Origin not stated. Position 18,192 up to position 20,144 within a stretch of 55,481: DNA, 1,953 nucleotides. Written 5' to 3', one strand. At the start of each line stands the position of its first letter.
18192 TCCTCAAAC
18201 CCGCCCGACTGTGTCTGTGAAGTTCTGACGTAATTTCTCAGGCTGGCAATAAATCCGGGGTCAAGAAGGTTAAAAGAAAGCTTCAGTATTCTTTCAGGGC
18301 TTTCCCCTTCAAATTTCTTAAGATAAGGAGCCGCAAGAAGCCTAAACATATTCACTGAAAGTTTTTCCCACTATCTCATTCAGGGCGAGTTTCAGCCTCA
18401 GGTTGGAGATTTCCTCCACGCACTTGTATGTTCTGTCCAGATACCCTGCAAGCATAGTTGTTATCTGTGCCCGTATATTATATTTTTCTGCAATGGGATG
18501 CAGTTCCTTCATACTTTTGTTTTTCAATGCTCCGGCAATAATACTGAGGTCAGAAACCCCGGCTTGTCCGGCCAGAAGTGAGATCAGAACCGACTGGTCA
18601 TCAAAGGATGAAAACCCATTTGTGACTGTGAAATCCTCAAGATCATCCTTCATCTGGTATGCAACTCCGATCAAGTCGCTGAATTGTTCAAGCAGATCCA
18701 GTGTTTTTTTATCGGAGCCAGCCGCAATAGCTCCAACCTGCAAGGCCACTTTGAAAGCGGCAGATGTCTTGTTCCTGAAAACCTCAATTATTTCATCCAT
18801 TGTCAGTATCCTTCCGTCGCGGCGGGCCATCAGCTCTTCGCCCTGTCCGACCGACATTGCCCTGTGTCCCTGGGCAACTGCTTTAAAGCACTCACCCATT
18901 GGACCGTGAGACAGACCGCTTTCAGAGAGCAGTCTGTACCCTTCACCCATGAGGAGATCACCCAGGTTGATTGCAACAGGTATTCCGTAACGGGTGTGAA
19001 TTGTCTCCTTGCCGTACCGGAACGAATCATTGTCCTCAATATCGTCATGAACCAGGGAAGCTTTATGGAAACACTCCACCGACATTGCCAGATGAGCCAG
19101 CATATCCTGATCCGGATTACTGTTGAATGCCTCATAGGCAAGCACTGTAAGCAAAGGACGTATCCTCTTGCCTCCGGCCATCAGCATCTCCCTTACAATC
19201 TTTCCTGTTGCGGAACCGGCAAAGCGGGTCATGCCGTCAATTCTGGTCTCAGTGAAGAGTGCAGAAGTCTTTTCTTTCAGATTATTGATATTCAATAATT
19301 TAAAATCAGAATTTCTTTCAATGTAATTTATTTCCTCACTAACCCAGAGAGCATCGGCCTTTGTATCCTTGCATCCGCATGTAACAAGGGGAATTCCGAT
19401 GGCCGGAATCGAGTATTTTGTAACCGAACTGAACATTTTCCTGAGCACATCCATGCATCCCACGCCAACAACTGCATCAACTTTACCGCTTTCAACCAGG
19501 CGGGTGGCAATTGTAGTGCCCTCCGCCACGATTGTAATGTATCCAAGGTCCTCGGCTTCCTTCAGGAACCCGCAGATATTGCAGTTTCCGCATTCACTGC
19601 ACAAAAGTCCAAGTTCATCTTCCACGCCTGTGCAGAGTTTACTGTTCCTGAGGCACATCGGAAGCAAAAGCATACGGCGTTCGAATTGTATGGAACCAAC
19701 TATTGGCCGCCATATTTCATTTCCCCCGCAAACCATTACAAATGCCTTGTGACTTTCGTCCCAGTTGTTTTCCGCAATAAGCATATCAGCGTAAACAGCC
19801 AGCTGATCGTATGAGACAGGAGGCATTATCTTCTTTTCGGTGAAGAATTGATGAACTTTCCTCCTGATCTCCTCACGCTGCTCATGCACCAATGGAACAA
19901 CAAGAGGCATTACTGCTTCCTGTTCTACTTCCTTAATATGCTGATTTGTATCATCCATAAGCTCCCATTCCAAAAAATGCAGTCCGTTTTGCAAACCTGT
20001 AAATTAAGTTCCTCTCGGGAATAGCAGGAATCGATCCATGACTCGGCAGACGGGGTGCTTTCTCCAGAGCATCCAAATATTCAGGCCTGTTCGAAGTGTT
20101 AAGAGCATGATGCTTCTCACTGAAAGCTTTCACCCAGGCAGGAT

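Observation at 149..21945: All-minus-strand 18-gene block with no assignable pathway: terpenoid operon, LytTR system and an NADH-to-periplasm Fe-S chain with six beta-propellers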

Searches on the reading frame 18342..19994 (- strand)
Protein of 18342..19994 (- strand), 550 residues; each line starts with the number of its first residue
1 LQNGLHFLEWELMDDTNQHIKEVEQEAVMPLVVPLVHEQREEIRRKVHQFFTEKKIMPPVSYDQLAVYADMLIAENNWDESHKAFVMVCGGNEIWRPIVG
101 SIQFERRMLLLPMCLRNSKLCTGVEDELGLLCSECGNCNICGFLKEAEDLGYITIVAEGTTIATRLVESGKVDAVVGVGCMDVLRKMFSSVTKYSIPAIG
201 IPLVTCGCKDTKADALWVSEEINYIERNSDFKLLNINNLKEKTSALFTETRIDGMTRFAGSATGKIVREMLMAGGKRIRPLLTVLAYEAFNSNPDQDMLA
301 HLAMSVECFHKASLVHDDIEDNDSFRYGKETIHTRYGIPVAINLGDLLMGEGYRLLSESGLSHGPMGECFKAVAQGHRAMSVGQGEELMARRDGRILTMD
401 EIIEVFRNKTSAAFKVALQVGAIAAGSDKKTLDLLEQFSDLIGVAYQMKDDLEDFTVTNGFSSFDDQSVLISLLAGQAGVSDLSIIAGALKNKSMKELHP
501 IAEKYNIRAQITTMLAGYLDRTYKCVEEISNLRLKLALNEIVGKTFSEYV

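Call 6: search_protein_families(library=pfam, proteins=[window:18342-19994:-], max_evalue=0.01)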
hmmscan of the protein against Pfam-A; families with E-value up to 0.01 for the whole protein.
window:18342-19994:- (550 aa): 2 families
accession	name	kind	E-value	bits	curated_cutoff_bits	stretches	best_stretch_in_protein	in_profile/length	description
PF00348.22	polyprenyl_synt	-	1.4e-42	146.1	27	1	265-457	6-193/251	Polyprenyl synthetase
PF01976.22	DUF116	-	4.4e-28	98.1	25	1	79-220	13-153/155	Protein of unknown function DUF116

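Call 8: search_protein_families(library=ncbifam, proteins=[window:18342-19994:-], max_evalue=0.001)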
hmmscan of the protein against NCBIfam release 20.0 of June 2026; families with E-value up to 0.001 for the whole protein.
window:18342-19994:- (550 aa): 16 families
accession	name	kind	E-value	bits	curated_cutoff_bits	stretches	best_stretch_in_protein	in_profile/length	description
NF041169.1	f2_encap_cargo4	exception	1.7e-37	129.5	450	1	270-452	45-222/334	family 2 encapsulin nanocompartment cargo protein polyprenyl transferase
NF045485.1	FPPsyn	subfamily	8e-35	120.4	275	1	270-456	32-221/288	farnesyl diphosphate synthase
NF041003.1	GGPP_syn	equivalog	8.9e-34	117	500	1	268-454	33-218/326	geranylgeranyl diphosphate synthase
NF040698.1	IdsA_Meth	equivalog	4.5e-31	108.3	468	1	269-456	36-223/328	short chain isoprenyl diphosphate synthase IdsA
TIGR02748.1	GerC3_HepT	equivalog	2.3e-28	99.2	456.55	1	267-459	35-219/319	heptaprenyl diphosphate synthase component II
NF007877.0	PRK10581.1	equivalog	4.7e-25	88.4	321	1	272-503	41-279/299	(2E,6E)-farnesyl diphosphate synthase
NF045685.1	GGPPSynCrtE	equivalog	8.1e-25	87.4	460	1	267-459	34-229/293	geranylgeranyl diphosphate synthase CrtE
NF045628.1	HxpDPsynlarge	equivalog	2.1e-24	86.1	500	1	265-458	25-210/311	hexaprenyl-diphosphate synthase large subunit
NF042417.1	NPPPS_Mycobact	equivalog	3.2e-23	82.3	600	1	261-455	42-228/335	nonaprenyl/(2E,6E)-farnesyl/geranylgeranyl diphosphat synthase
NF045549.1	GGPPsyn_IdsB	equivalog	6.2e-23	81.4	475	1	273-452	63-238/346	geranylgeranyl diphosphate synthase IdsB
NF040627.1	GFPS_Meth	equivalog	1.2e-21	77.4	600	1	248-460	12-216/285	geranylfarnesyl diphosphate synthase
NF008140.0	PRK10888.1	equivalog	1.2e-20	74.1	412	1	271-457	40-218/323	octaprenyl diphosphate synthase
NF040789.2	gerfarn_diphsyn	equivalog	5e-20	72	560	1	268-458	39-242/345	geranylfarnesyl diphosphate synthase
TIGR02749.1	prenyl_cyano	equivalog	9.3e-19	67.6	383.2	1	269-458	38-222/322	solanesyl diphosphate synthase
NF042416.1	GFPPS_Mycobact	equivalog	7.2e-15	54.8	600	1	267-452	34-236/350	bifunctional (2E,6E)-farnesyl/geranyl diphosphate synthase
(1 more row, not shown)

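Call 18: find_homologous_proteins(query=window:18342-19994:-)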
Query window:18342-19994:- (550 aa): 4030 proteins with E <= 0.001 among 8000 candidates; the best 120 are listed.
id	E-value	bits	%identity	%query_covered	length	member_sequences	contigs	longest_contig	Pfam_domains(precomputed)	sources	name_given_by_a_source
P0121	0.0e+0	1210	100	98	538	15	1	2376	PF01976.24,PF00348.23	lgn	-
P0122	0.0e+0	1113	89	100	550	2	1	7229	PF01976.24,PF00348.23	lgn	-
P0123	0.0e+0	1108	89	100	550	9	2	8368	PF01976.24,PF00348.23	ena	-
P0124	0.0e+0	1079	88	98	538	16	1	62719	PF01976.24,PF00348.23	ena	-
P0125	0.0e+0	1068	88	98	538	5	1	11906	PF01976.24,PF00348.23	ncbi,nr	ncbi:MAG: polyprenyl synthetase family protein [Bacteroidales bacterium]|nr:polyprenyl synthetase fa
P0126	0.0e+0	1063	87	98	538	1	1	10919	PF01976.24,PF00348.23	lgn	-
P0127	1.7e-284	963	79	98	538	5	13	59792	PF01976.24,PF00348.23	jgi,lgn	-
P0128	2.0e-282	956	76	100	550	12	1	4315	PF01976.24,PF00348.23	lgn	-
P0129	6.8e-270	914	75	98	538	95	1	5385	PF01976.24,PF00348.23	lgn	-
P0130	1.6e-264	897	75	98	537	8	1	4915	PF01976.24,PF00348.23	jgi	-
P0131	4.5e-261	885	73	98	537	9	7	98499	PF01976.24,PF00348.23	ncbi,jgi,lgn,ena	-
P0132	7.7e-246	835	68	98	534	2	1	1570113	PF01976.24,PF00348.23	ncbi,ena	-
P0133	2.3e-226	771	64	95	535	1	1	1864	PF01976.24,PF00348.23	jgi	jgi:geranylgeranyl diphosphate synthase, type II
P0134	3.1e-222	757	62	98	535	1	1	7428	PF01976.24,PF00348.23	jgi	jgi:geranylgeranyl diphosphate synthase, type II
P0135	8.2e-222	756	62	98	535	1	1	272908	PF01976.24,PF00348.23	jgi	-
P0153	1.6e-207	709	59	95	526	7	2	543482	PF01976.24,PF00348.23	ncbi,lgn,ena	-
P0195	6.6e-194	664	55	95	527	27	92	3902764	PF01976.24,PF00348.23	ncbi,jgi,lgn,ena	ncbi:MAG: polyprenyl synthetase family protein [Prolixibacteraceae bacterium]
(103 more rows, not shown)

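Call 19: find_encoding_contigs(protein=P0195, flank=10000, max_places=2)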
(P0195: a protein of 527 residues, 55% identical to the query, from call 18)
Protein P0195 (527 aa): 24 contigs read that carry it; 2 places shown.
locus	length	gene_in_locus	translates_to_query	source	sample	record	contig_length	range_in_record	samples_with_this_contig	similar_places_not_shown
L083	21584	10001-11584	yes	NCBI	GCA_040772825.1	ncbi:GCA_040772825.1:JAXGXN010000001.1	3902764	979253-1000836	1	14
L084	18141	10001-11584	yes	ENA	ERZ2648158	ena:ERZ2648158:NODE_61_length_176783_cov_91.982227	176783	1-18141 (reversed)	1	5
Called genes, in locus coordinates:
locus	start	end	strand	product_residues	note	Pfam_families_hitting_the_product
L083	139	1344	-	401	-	-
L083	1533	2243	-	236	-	PF20772:TACO1_YebC_N, PF01709:Transcrip_reg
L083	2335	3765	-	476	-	PF01636:APH, PF22740:PapZ_C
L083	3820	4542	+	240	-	PF02698:DUF218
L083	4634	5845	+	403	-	PF00144:Beta-lactamase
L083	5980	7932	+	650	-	PF14508:GH97_N, PF10566:Glyco_hydro_97, PF14509:GH97_C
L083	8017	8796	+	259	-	PF12837:Fer4_6 (faint)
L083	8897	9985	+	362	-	PF04055:Radical_SAM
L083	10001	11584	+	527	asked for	PF01976:DUF116, PF00348:polyprenyl_synt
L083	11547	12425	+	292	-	PF00432:Prenyltrans (faint)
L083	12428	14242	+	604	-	PF00432:Prenyltrans (faint), PF07678:TED_complement (faint), PF13249:SQHop_cyclase_N, PF13243:SQHop_cyclase_C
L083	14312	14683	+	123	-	PF12840:HTH_20 (weak)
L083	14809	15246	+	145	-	PF09719:C_GCAxxG_C_C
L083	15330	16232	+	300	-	PF04055:Radical_SAM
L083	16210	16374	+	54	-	-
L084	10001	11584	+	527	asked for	PF01976:DUF116, PF00348:polyprenyl_synt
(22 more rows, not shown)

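Call 20: find_encoding_contigs(protein=P0153, flank=10000, max_places=1)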
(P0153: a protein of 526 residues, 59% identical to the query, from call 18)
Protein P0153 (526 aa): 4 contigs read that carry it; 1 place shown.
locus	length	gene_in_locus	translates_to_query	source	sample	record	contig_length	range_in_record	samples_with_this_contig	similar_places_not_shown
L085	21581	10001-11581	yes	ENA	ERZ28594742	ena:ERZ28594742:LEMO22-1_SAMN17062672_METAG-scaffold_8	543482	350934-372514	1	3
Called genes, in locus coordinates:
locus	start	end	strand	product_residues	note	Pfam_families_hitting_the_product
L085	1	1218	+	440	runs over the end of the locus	PF14697:Fer4_21 (faint), PF12801:Fer4_5, PF12838:Fer4_7 (faint), PF13187:Fer4_9 (faint), PF13484:Fer4_16 (faint), PF12801:Fer4_5, PF00037:Fer4 (weak), PF12837:Fer4_6 (weak), +2 more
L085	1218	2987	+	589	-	PF13360:PQQ_2, PF01011:PQQ (faint), PF13360:PQQ_2, PF13570:Beta-prop_ACSF4, PF07774:EMC1_C (faint), PF13570:Beta-prop_ACSF4, PF13360:PQQ_2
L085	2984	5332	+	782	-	PF01257:2Fe-2S_thioredx, PF01512:Complex1_51K, PF10589:NADH_4Fe-4S, PF00037:Fer4 (weak), PF12838:Fer4_7 (weak), PF13187:Fer4_9 (weak), PF13237:Fer4_10 (weak), PF14697:Fer4_21, +2 more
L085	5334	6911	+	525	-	PF13510:Fer2_4, PF14691:Fer4_20, PF07992:Pyr_redox_2, PF00890:FAD_binding_2 (faint), PF01266:DAO (weak), PF01494:FAD_binding_3 (weak), PF13450:NAD_binding_8, PF13738:Pyr_redox_3 (faint)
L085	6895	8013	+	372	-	-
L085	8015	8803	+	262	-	-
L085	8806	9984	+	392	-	PF04055:Radical_SAM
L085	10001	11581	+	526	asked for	PF01976:DUF116, PF00348:polyprenyl_synt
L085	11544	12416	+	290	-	PF00432:Prenyltrans (faint)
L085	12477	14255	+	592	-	PF00432:Prenyltrans (faint), PF13249:SQHop_cyclase_N, PF07678:TED_complement (faint), PF09492:Pec_lyase (faint), PF13243:SQHop_cyclase_C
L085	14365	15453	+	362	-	PF02492:cobW, PF25199:nSTAND_NTPase5 (faint)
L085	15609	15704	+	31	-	-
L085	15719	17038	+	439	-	PF13579:Glyco_trans_4_4, PF13439:Glyco_transf_4, PF00534:Glycos_transf_1, PF13692:Glyco_trans_1_4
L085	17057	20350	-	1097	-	PF02687:FtsX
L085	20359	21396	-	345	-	PF03773:ArsP_1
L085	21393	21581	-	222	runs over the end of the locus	PF00005:ABC_tran, PF13304:AAA_21 (faint)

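Call 22: find_related_loci(query=A2, collection=metagenome_contigs, flank=10000)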
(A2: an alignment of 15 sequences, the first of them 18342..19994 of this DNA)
Query A2 (550 aa) in metagenome_contigs; peptide patterns used: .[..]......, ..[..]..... (x = any residue, [..] = any of these).
600 stretches matched a pattern (row limit reached: there are more); 587 encode a relative of the query (tblastn E <= 1e-3); the best 80 are kept; 80 distinct loci.
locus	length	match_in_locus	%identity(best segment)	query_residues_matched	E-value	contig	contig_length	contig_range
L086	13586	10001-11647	73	1-550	0e+0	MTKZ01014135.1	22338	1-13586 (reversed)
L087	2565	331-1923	55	20-550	0e+0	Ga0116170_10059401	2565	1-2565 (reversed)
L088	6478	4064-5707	51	2-550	0e+0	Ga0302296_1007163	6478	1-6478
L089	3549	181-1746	53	29-550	0e+0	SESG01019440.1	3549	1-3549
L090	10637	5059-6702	51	2-550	0e+0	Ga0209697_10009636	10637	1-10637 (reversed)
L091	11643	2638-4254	47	6-546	3e-170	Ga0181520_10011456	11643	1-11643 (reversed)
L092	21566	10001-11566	48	29-550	3e-167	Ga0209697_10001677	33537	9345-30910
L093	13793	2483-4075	38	8-546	6e-124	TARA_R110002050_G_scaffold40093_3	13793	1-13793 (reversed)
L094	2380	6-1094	52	188-550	4e-128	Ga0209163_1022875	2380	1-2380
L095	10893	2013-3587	37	33-546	1e-117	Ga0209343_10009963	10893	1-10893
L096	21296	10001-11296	41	33-464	8e-118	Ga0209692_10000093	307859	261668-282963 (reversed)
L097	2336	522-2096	37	33-549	4e-124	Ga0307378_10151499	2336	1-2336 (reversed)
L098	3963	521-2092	37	33-546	2e-119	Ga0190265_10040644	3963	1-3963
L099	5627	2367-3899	37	33-535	7e-117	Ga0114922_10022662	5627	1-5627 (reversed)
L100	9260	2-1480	39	53-546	1e-116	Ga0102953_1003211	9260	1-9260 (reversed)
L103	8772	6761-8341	37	33-548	8e-115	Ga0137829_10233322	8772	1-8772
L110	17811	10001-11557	37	33-544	1e-112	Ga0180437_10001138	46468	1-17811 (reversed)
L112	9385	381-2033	37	21-548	5e-112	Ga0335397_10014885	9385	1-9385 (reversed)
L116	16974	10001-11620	35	33-547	4e-110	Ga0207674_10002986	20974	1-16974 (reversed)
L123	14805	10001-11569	35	33-548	3e-109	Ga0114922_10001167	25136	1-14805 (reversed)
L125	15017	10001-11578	36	33-548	9e-109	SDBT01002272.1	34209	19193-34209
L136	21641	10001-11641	34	10-548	3e-107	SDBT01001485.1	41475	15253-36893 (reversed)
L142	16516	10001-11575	37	33-548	3e-106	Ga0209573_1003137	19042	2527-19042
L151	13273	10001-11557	36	33-548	4e-105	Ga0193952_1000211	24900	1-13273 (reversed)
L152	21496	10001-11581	35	33-548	3e-106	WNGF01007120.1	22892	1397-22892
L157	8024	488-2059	38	32-546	2e-103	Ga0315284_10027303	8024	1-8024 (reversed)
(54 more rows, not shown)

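Call 29: search_protein_families(library=pfam, proteins=[L116:6211-7353:+, L152:7076-7498:+, L125:8370-9965:+, L125:3061-4638:+, L116:5697-6227:+, L103:703-1908:-, L112:2562-3542:-, L142:8599-9762:+, L157:6474-7775:+], max_evalue=0.001)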
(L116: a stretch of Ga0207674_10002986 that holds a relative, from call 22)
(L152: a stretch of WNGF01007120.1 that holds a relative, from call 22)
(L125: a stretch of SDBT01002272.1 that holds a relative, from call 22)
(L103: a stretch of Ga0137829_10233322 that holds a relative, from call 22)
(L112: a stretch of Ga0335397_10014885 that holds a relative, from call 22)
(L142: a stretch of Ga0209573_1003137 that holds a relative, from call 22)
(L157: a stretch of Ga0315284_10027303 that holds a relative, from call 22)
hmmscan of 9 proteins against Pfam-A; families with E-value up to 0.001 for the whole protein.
L116:6211-7353:+ (380 aa): 5 families
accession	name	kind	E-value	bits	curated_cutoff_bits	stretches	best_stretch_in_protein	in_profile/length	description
PF02492.25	cobW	-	1.2e-26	93.9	20.7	1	18-194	3-171/180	CobW/HypB/UreG, nucleotide-binding domain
PF03308.22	MeaB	-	1.9e-07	30.8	23.1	0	13-54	31-72/273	Methylmalonyl Co-A mutase-associated GTPase MeaB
PF25199.1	nSTAND_NTPase5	-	5.2e-07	30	34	1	10-55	36-82/145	Novel STAND NTPase 5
PF00448.28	SRP54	-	0.00041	20.5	22.7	1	17-52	3-38/196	SRP54-type protein, GTPase domain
PF03205.20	MobB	-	0.00055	20.3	26.6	0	19-54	3-38/133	Molybdopterin guanine dinucleotide synthesis protein B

L152:7076-7498:+ (140 aa): 0 families

L125:8370-9965:+ (531 aa): 1 family
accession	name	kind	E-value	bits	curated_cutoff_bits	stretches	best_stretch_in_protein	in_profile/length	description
PF04055.27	Radical_SAM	-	1.4e-10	42.1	29.5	1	234-418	2-165/166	Radical SAM superfamily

L125:3061-4638:+ (525 aa): 12 families
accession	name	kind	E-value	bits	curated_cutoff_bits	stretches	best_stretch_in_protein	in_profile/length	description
PF14691.11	Fer4_20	-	1.7e-20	73.4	25.8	1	100-178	27-109/113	Dihydroprymidine dehydrogenase domain II, 4Fe-4S cluster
PF13510.11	Fer2_4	-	2.9e-17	62.9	22.8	1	5-78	5-81/82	2Fe-2S iron-sulfur cluster binding domain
PF07992.20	Pyr_redox_2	-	5.6e-10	39.5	26.1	1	195-247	2-57/291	Pyridine nucleotide-disulphide oxidoreductase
PF13450.12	NAD_binding_8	-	1.7e-08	35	21.9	1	198-237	1-40/68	NAD(P)-binding Rossmann-like domain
PF01266.30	DAO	-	9.3e-07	29.1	27.9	1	196-229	2-35/353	FAD dependent oxidoreductase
PF01494.25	FAD_binding_3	-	2.9e-05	23.9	22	1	195-228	3-36/349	FAD binding domain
PF12831.13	FAD_oxidored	-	3.7e-05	23.7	27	0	196-265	2-69/416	FAD dependent oxidoreductase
PF00890.30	FAD_binding_2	-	4.1e-05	23.4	20.4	1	196-235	2-41/414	FAD binding domain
PF03486.20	HI0933_like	-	0.00019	21.4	50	1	195-231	2-38/244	HI0933-like protein Rossmann domain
PF21799.2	MurD-like_N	-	0.00031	21.4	27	1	194-230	1-37/88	Mur ligase MurD-like, N-terminal domain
PF01946.23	Thi4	-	0.00036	20.3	26.2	1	194-230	18-55/235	Thi4 family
PF13738.12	Pyr_redox_3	-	0.00046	20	30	0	184-321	155-302/305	Pyridine nucleotide-disulphide oxidoreductase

L116:5697-6227:+ (176 aa): 1 family
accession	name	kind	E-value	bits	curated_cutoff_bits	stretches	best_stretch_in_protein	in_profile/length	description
PF01597.25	GCV_H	-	5.6e-18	65.4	22.2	1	42-142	1-100/122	Glycine cleavage H-protein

L103:703-1908:- (401 aa): 4 families
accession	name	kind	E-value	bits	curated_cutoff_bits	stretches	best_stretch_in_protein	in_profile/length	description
PF00266.25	Aminotran_5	-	5.8e-88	295.8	21.5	1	6-370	1-371/371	Aminotransferase class-V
PF01212.27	Beta_elim_lyase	-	6.3e-08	32.7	27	1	46-217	30-210/288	Beta-eliminating lyase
PF00155.27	Aminotran_1_2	-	4.2e-05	23.3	19.7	1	53-324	47-331/361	Aminotransferase class I and II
PF01041.23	DegT_DnrJ_EryC1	-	6.4e-05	22.8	19.8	1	55-185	31-151/360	DegT/DnrJ/EryC1/StrS aminotransferase family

L112:2562-3542:- (326 aa): 0 families

L142:8599-9762:+ (387 aa): 1 family
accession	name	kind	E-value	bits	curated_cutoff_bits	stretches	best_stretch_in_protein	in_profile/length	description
PF08238.18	Sel1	-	6.2e-44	147.3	30.7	4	129-163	2-36/36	Sel1 repeat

L157:6474-7775:+ (433 aa): 6 families
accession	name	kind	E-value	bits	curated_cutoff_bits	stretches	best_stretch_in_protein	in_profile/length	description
PF00534.26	Glycos_transf_1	-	2.5e-27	96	26.4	1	237-403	11-171/172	Glycosyl transferases group 1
PF13692.12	Glyco_trans_1_4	-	3.4e-23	82.9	27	1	242-390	2-142/142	Glycosyl transferases group 1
PF20706.3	GT4-conflict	-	1.1e-12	48.1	26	1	208-410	163-377/385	Family 4 Glycosyltransferase in conflict systems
PF13524.12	Glyco_trans_1_2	-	3.1e-09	37.3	25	1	341-418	66-142/144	Glycosyl transferase-like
PF13439.12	Glyco_transf_4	-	2.3e-08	34.7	28.5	1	120-228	56-166/170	Glycosyltransferase Family 4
PF13579.12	Glyco_trans_4_4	-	4.9e-07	30.7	29.7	1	25-227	10-158/158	Glycosyl transferase 4-like domain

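Call 48: find_homologous_proteins(query=L096:14308-15765:+)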
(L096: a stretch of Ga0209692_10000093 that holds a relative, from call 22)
Query L096:14308-15765:+ (485 aa): 5021 proteins with E <= 0.001 among 8000 candidates; the best 120 are listed.
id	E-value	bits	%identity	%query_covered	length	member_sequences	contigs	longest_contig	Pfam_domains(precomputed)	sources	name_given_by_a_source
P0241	0.0e+0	1059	93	100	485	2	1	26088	PF13360.14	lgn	-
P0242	1.7e-265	899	77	99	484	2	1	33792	PF13360.14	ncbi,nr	ncbi:PQQ-like beta-propeller repeat protein [bacterium]|nr:PQQ-like beta-propeller repeat protein [b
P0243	2.8e-217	740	64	99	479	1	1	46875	PF13360.14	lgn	-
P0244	7.8e-212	722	62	98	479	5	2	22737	PF13360.14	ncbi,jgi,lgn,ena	-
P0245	2.2e-205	701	59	98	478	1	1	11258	PF13360.14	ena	-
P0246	5.3e-205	700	59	99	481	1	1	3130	PF13360.14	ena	-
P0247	5.7e-205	700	61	97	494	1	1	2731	PF13360.14,PF13570.14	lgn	-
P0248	5.9e-205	700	59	99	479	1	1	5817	PF13360.14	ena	-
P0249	6.4e-205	699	61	98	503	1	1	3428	PF13360.14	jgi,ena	-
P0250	3.1e-202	691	60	98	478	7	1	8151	PF13360.14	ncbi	-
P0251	4.1e-202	690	60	99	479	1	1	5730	PF13360.14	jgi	-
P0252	1.0e-201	689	57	98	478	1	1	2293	PF13360.14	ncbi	-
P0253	1.5e-200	685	60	99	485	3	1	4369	PF13360.14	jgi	jgi:outer membrane protein assembly factor BamB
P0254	2.0e-200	685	59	98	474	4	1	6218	PF13360.14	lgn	-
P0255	7.1e-200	683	59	98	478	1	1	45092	PF13360.14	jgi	jgi:outer membrane protein assembly factor BamB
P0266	1.4e-190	652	57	99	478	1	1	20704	PF13360.14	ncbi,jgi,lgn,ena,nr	ncbi:MAG: hypothetical protein B6244_11590 [Candidatus Cloacimonetes bacterium 4572_55]|nr:MAG: hypo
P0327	9.2e-184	630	57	97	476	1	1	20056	PF13360.14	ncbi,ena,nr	ncbi:MAG: PQQ-binding-like beta-propeller repeat protein [Gemmatimonadetes bacterium]|nr:PQQ-binding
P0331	1.2e-183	629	55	99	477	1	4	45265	PF13360.14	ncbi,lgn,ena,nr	ncbi:MAG: PQQ-binding-like beta-propeller repeat protein [Candidatus Aminicenantes bacterium]|nr:PQQ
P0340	3.1e-183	628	56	97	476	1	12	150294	PF13360.14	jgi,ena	jgi:outer membrane protein assembly factor BamB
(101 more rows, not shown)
